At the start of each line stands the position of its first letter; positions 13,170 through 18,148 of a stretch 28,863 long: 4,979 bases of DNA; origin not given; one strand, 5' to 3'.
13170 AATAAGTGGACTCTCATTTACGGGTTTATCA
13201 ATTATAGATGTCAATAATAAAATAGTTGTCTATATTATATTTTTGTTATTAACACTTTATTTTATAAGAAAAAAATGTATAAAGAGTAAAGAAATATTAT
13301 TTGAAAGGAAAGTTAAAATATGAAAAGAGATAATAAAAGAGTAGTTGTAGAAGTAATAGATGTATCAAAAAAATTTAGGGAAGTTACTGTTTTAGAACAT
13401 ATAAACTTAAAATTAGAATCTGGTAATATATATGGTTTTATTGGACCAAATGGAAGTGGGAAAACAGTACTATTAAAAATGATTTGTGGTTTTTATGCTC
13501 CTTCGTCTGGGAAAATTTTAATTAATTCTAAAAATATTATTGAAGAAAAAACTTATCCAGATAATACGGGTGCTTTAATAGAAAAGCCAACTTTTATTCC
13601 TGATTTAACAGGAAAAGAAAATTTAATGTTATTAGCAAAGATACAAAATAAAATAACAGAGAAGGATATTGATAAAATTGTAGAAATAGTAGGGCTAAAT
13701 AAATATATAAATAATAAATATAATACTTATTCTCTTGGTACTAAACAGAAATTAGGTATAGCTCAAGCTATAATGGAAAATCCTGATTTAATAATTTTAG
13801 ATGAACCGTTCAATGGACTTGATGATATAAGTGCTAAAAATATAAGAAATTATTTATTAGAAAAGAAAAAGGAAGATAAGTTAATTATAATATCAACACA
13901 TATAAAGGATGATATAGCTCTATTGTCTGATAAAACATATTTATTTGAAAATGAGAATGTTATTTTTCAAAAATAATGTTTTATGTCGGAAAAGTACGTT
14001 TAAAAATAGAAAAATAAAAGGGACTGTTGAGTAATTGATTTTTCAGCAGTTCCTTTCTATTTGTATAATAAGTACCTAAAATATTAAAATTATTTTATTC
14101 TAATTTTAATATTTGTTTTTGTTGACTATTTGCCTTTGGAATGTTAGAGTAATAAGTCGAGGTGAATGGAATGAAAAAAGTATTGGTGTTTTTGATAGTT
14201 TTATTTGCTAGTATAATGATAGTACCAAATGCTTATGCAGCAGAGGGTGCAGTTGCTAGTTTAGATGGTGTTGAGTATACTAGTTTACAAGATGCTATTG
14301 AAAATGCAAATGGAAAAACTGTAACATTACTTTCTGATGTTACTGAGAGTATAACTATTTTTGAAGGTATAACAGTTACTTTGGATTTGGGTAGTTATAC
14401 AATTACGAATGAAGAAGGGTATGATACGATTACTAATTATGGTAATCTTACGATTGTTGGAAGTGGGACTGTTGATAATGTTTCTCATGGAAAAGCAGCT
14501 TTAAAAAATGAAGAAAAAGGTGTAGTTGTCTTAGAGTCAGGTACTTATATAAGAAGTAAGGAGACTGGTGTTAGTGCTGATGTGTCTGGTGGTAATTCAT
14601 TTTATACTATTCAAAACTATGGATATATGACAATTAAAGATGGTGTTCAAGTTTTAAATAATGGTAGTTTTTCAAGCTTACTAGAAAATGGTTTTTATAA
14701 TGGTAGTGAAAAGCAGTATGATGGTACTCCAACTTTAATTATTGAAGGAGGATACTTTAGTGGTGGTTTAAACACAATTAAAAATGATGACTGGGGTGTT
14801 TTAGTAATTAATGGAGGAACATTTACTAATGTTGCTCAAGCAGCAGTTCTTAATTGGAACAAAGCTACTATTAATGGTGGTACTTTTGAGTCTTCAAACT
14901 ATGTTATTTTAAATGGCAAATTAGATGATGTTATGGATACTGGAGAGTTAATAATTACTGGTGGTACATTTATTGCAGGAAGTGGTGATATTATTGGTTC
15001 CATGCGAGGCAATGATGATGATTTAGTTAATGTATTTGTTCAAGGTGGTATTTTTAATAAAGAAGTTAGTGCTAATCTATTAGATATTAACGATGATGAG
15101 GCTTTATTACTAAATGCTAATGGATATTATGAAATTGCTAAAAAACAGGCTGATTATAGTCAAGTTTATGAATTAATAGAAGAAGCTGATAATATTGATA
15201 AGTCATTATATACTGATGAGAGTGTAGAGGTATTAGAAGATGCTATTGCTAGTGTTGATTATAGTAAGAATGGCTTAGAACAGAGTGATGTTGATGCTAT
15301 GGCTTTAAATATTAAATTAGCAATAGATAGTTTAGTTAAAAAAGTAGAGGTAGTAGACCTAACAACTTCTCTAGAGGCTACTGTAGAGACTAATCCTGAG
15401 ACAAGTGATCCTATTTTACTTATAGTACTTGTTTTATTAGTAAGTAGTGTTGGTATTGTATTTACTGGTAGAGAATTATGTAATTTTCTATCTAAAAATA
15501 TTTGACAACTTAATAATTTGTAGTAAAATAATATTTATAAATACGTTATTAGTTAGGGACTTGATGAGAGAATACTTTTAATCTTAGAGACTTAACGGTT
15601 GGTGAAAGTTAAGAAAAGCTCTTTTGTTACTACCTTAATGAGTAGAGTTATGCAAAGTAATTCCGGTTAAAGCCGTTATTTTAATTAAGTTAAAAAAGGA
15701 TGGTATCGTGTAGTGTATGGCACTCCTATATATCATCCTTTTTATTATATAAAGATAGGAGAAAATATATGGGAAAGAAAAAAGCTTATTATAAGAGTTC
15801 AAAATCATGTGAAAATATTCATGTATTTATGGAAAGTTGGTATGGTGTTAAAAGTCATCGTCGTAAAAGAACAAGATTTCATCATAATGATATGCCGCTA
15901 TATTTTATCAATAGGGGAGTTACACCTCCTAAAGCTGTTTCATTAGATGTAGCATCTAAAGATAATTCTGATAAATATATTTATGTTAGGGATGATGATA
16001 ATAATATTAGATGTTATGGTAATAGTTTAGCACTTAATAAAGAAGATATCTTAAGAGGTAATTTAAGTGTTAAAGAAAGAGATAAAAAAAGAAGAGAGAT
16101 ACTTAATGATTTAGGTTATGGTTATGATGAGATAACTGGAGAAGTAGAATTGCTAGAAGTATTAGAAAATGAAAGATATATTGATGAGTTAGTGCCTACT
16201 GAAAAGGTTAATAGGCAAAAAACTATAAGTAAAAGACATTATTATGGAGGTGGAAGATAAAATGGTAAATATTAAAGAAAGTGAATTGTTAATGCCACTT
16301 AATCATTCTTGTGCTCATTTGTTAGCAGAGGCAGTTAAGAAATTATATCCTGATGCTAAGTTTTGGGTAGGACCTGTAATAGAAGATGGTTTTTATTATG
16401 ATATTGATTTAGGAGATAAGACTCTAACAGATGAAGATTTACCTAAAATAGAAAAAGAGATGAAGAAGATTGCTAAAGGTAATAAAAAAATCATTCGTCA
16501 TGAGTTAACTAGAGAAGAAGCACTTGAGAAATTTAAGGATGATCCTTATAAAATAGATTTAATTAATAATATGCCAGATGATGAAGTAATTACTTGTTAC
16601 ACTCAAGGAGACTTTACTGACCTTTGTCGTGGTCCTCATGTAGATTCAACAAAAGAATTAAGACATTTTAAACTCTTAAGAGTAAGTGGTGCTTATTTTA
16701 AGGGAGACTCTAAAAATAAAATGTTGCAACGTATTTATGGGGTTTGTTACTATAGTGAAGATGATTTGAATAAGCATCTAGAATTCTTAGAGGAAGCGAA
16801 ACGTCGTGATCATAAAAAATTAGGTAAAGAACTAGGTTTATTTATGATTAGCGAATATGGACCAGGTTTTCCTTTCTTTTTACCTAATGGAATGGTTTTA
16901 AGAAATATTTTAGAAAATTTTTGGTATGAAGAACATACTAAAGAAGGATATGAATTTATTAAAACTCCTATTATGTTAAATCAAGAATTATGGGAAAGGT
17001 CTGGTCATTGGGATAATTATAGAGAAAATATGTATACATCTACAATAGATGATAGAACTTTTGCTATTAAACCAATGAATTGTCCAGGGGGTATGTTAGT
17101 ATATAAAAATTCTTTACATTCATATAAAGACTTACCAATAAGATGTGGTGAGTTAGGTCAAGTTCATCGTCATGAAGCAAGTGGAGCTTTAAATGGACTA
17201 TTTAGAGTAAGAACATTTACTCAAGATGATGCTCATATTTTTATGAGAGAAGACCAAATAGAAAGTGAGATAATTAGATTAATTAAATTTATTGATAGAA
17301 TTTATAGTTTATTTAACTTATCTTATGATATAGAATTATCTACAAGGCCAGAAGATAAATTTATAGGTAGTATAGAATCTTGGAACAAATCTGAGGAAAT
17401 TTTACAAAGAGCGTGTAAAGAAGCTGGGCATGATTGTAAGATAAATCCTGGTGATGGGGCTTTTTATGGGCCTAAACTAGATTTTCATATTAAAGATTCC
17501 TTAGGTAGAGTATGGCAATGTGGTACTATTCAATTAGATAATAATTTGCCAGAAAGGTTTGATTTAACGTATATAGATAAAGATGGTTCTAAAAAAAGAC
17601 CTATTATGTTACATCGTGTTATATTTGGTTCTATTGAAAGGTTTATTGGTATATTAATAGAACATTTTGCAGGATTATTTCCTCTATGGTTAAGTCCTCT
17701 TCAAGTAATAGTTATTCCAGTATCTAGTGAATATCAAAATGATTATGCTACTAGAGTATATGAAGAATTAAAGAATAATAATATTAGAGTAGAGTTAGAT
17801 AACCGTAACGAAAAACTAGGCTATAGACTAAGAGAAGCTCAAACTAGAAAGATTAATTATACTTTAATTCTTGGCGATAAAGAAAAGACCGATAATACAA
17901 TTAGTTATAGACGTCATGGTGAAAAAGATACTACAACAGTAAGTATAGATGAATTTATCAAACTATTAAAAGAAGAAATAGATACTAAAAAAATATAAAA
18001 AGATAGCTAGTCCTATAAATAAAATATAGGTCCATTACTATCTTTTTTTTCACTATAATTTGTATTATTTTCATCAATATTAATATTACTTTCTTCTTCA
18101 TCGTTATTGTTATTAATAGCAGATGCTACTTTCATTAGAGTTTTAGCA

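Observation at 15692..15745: Non-canonical T-box switch: the terminator strand mimics the tRNA 3' end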

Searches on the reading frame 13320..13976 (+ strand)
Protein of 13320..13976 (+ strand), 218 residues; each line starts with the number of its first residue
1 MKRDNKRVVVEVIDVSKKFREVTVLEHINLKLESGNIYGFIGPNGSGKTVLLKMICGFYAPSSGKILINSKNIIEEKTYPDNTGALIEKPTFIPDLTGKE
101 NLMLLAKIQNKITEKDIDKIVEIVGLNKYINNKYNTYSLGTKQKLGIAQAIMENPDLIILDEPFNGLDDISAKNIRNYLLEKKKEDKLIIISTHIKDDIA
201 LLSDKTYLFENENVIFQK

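Call 5: search_protein_families(library=pfam, proteins=[window:13320-13976:+])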
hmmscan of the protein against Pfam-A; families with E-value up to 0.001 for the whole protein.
window:13320-13976:+ (218 aa): 3 families
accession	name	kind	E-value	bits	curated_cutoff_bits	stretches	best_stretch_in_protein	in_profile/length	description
PF00005.33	ABC_tran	-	1.2e-31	110.6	25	1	25-165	1-137/137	ABC transporter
PF13304.12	AAA_21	-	2.2e-09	38.3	27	1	121-194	222-298/304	AAA domain, putative AbiEii toxin, Type IV TA system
PF02463.25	SMC_N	-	0.00017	21.5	40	0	36-56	25-45/220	RecF/RecN/SMC N terminal domain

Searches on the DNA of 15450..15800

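Call 4: search_rna_families(source=window, start=15450, end=15800, threshold=evalue, max_evalue=10, show_alignments=4)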
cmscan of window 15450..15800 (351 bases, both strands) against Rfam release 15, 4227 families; matches with E-value up to 10: 12.
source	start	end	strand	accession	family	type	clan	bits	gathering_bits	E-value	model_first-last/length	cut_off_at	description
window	15539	15730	+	RF00230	T-box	Cis-reg; leader;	-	51.6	93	1.2e-10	1-219/219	no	T-box leader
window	15617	15746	+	RF02686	RAGATH-6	Gene; ribozyme;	-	29.5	170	0.028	1-152/152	no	RAGATH-6 RNA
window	15591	15698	-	RF02740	Fwd6_3p_UTR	Cis-reg;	-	21.7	79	0.86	1-116/116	no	Soft rot Enterobacteriaceae Fwd 6 3'UTR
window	15689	15762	+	RF04348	Plastid-psbM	Cis-reg;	-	19.5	52.7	3.1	1-79/79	no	Plastid-psbM 3UTR RNA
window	15668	15771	+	RF03091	Clostridium-PBP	Gene; sRNA;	-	17.6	94.4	7.7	1-73/73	no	Clostridium-PBP RNA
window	15596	15709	-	RF01223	snR13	Gene; snRNA; snoRNA; CD-box;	CL00045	16.4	47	2.9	1-124/124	no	Small nucleolar RNA snR13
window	15679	15771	+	RF02980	freshwater-2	Cis-reg;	-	15.6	49.9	5.4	1-84/84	no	freshwater-2 RNA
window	15724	15755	-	RF04150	MIR2655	Gene; miRNA;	-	14.2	122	6.8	1-267/267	no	MIR2655 microRNA precursor family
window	15694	15742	+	RF01117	ciona-mir-92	Gene; miRNA;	-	13.5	56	7.9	1-71/71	no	ciona-mir-92 microRNA precursor family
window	15673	15790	+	RF04180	BTnc231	Gene; sRNA;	-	12.9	80.4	3.8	1-154/154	no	Bacteroides sRNA BTnc231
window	15664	15771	+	RF01794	sok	Gene; antitoxin;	-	11.5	59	3.1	1-157/157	no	sok antitoxin (CssrC)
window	15609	15746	-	RF01446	S_pombe_snR95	Gene; snRNA; snoRNA; HACA-box;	-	11.5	60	7.8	1-222/222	no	small nucleolar RNA snR95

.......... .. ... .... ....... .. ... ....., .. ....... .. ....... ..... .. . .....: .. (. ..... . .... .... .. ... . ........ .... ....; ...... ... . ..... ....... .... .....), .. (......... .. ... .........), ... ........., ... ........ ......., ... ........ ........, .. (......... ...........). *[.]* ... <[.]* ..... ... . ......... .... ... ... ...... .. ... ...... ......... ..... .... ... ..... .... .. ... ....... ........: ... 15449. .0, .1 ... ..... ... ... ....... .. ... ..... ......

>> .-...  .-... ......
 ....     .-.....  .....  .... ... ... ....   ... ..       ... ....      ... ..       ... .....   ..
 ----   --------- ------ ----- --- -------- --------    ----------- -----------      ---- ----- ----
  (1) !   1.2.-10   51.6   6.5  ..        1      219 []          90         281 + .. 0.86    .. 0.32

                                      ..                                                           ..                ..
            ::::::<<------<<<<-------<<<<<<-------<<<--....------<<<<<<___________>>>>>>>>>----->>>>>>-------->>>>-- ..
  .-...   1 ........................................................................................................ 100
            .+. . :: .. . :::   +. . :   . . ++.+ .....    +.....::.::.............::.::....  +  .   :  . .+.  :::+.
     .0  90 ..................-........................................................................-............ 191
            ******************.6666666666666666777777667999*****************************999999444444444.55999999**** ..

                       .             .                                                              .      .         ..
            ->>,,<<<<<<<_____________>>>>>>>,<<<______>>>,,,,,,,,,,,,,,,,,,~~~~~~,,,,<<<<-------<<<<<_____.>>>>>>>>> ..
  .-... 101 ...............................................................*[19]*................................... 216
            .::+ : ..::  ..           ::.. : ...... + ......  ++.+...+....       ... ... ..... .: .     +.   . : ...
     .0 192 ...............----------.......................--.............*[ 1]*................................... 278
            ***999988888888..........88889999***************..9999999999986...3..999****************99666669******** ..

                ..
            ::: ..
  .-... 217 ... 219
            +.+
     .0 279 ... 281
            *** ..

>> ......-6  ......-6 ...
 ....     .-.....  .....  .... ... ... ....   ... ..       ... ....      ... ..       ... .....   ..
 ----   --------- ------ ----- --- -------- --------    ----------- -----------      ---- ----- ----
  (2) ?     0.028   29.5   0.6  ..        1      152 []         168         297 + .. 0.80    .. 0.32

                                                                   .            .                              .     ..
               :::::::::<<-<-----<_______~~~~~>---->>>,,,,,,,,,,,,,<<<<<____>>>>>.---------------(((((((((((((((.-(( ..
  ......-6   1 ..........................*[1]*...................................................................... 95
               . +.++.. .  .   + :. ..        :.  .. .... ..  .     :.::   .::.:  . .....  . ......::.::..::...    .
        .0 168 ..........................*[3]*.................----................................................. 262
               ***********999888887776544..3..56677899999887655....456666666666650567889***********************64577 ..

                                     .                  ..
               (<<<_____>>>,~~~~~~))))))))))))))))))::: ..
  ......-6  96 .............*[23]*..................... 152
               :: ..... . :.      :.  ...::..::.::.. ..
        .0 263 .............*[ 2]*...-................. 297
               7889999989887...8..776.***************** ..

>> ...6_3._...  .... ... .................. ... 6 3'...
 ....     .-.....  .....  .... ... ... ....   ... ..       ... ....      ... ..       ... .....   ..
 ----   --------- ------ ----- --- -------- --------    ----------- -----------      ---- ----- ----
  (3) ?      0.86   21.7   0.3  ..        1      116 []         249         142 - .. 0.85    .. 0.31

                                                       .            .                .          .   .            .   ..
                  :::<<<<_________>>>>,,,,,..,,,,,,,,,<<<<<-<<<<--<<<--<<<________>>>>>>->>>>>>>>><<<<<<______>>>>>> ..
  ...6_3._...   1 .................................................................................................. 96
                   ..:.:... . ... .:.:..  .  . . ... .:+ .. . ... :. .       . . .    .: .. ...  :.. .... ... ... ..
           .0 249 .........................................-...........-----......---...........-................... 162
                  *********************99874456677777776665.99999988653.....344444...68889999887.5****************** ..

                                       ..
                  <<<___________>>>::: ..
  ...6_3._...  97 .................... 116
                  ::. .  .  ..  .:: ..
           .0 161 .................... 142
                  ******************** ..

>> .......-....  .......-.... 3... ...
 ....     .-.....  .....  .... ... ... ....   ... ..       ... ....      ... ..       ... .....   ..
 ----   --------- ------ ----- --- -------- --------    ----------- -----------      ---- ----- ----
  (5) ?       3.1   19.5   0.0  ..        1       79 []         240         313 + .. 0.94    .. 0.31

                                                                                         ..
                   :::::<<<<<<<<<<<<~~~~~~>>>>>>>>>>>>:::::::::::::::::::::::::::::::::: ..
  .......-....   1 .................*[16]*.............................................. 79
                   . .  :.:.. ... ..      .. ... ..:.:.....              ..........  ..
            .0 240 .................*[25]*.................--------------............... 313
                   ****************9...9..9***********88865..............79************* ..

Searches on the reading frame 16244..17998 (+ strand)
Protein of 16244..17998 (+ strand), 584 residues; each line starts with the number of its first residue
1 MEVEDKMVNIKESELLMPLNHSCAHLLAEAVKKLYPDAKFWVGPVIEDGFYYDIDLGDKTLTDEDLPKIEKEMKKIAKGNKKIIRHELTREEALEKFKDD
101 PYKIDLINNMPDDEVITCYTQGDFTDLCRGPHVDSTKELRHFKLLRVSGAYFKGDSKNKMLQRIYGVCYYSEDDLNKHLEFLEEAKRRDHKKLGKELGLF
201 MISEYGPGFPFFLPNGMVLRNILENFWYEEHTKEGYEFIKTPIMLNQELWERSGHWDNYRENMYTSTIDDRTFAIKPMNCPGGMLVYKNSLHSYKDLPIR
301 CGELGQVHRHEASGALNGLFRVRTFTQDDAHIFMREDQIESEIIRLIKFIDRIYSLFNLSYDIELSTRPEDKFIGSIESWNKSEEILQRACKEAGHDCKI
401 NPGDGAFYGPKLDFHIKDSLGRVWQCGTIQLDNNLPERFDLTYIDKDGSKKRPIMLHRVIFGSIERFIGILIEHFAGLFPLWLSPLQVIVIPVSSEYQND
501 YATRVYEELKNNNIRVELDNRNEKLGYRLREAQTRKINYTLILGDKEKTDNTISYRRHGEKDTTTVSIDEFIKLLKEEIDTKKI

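Call 5: search_protein_families(library=pfam, proteins=[window:16244-17998:+])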
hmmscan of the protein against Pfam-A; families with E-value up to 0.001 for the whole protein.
window:16244-17998:+ (584 aa): 3 families
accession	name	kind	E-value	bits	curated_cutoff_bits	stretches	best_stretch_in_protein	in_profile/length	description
PF00587.30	tRNA-synt_2b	-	1.2e-46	159.5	29.3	1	269-475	6-179/179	tRNA synthetase class II core domain (G, H, P, S and T)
PF03129.25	HGTP_anticodon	-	1.1e-24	86.8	21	1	487-577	1-93/94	Anticodon binding domain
PF07973.19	tRNA_SAD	-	5.6e-18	65.1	24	1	116-165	1-44/44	Threonyl and Alanyl tRNA synthetase second additional domain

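Call 50: find_related_loci(query=window:16244-17998:+, collection=genome_contigs, flank=1000)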
Query window:16244-17998:+ (584 aa) in genome_contigs; peptide patterns used: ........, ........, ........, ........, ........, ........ (x = any residue, [..] = any of these).
598 stretches matched a pattern (row limit reached: there are more); 585 encode a relative of the query (tblastn E <= 1e-3); the best 80 are kept; 80 distinct loci.
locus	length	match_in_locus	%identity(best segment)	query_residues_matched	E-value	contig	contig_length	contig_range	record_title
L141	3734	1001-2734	94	7-584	0e+0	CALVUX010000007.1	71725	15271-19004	MAG: uncultured Bacilli bacterium isolate BRZ_EC__bin54 genome assembly, contig: BRZ_EC__NODE_746_length_71725_cov_21.70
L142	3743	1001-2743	78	5-584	0e+0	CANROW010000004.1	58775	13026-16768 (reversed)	MAG: uncultured Bacilli bacterium isolate Lapin-020__bin10 genome assembly, contig: Lapin-020__NODE_501_length_58775_cov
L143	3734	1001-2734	76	7-583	0e+0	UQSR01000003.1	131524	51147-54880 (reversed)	uncultured Tenericutes bacterium isolate UMGS610 genome assembly, contig: NODE_33_length_131524_cov_9.207380, whole geno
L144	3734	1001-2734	77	5-582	0e+0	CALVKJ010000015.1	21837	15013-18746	MAG: uncultured Bacilli bacterium isolate BRZ_EV__bin81 genome assembly, contig: BRZ_EV__NODE_2741_length_21837_cov_5.90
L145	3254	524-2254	77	7-583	0e+0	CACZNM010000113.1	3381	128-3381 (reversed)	MAG: uncultured Erysipelotrichaceae bacterium isolate RUG12783 genome assembly, contig: RUG12783_asm_113, whole genome s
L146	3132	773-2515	78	4-583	0e+0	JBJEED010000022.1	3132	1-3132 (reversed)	MAG: Bacilli bacterium isolate LOHA09_bin.008 NODE_19274_length_3132_cov_10.997075, whole genome shotgun sequence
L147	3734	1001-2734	79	8-584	0e+0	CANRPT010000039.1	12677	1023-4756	MAG: uncultured Bacilli bacterium isolate Lapin-018__bin21 genome assembly, contig: Lapin-018__NODE_4698_length_12677_co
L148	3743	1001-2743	75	4-583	0e+0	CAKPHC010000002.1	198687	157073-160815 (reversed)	MAG: uncultured Bacilli bacterium isolate REFINED_METABAT215_TOP10_CONTIGS_1500_ASSEMBLY_K77_MERGED__Hadza_MoBio_hadza-I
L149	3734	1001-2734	76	6-582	0e+0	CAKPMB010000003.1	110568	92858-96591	MAG: uncultured Bacilli bacterium isolate REFINED_METABAT215_TOP10_CONTIGS_1500_ASSEMBLY_K77_MERGED__Hadza_MoBio_hadza-A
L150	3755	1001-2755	76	1-584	0e+0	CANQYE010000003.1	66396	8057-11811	MAG: uncultured Bacilli bacterium isolate Lapin-016__bin18 genome assembly, contig: Lapin-016__NODE_374_length_66396_cov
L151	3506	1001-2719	73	7-579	0e+0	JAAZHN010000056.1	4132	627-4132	MAG: Mollicutes bacterium isolate AS15tlH2ME_33 47512_AS15, whole genome shotgun sequence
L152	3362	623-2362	73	2-582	0e+0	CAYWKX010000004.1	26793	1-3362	MAG TPA_asm: uncultured Muribaculaceae bacterium isolate SRP192927_co6_547 genome assembly, contig: NODE_3520_length_267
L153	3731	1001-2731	70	7-582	0e+0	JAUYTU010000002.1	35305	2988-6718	MAG: Erysipelotrichaceae bacterium isolate C8_maxbin.054 C8_k141_96138, whole genome shotgun sequence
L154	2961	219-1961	70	3-582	0e+0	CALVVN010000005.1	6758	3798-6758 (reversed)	MAG: uncultured Bacilli bacterium isolate E08__bin87 genome assembly, contig: E08__k127_3532568, whole genome shotgun se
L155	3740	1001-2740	69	4-584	0e+0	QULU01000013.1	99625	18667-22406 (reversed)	Clostridiaceae bacterium OM02-2AC OM02-2AC.Scaf13, whole genome shotgun sequence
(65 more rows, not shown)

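Call 65: search_protein_families(library=ncbifam, proteins=[window:16244-17998:+], max_evalue=0.01)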
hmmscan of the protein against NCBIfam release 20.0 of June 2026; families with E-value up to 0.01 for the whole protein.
window:16244-17998:+ (584 aa): 17 families
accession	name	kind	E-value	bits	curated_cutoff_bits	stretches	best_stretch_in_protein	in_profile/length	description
TIGR00418.1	thrS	equivalog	2.4e-224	746.5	383.65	1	21-578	2-564/565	threonine--tRNA ligase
NF003068.0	PRK03991.1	equivalog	1e-67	228.9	484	1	207-581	217-594/613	threonine--tRNA ligase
NF006625.0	PRK09194.1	equivalog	2.8e-26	92.6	558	2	430-575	410-558/559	proline--tRNA ligase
TIGR00408.1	proS_fam_I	equivalog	6.7e-24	84.6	437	2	415-580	212-382/475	proline--tRNA ligase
TIGR00409.1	proS_fam_II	equivalog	1.2e-21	77.3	306.7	2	464-575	448-565/568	proline--tRNA ligase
NF008979.1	PRK12325.1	exception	4.3e-20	72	550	2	201-346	31-177/437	proline--tRNA ligase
TIGR00442.1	hisS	equivalog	8e-20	71.2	286.75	2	484-567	323-405/406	histidine--tRNA ligase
NF003211.1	PRK04173.1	equivalog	6.1e-17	61.6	312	3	213-271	31-91/454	glycine--tRNA ligase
TIGR00389.1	glyS_dimeric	equivalog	2e-16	59.7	243.3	2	479-578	465-564/565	glycine--tRNA ligase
NF011500.0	PRK14938.1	equivalog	4.3e-15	55.6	362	1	477-579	266-367/387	Ser-tRNA(Thr) hydrolase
TIGR00414.1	serS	equivalog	2.3e-09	36.8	301.65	1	206-361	162-318/418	serine--tRNA ligase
NF009085.0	PRK12420.1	equivalog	7.4e-08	32.1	540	1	486-571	339-422/426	histidine--tRNA ligase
NF040865.1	a_tRNA_ed_AlaXM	equivalog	1.7e-07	31.2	300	1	20-148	97-220/234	alanyl-tRNA editing protein AlaXM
NF002436.0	PRK01584.1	equivalog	3.3e-05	22.6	529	1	21-145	457-576/595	alanine--tRNA ligase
TIGR02367.1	PylS_Cterm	equivalog_domain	5.3e-05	22.7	178.15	1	230-316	38-122/242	pyrrolysine--tRNA(Pyl) ligase large subunit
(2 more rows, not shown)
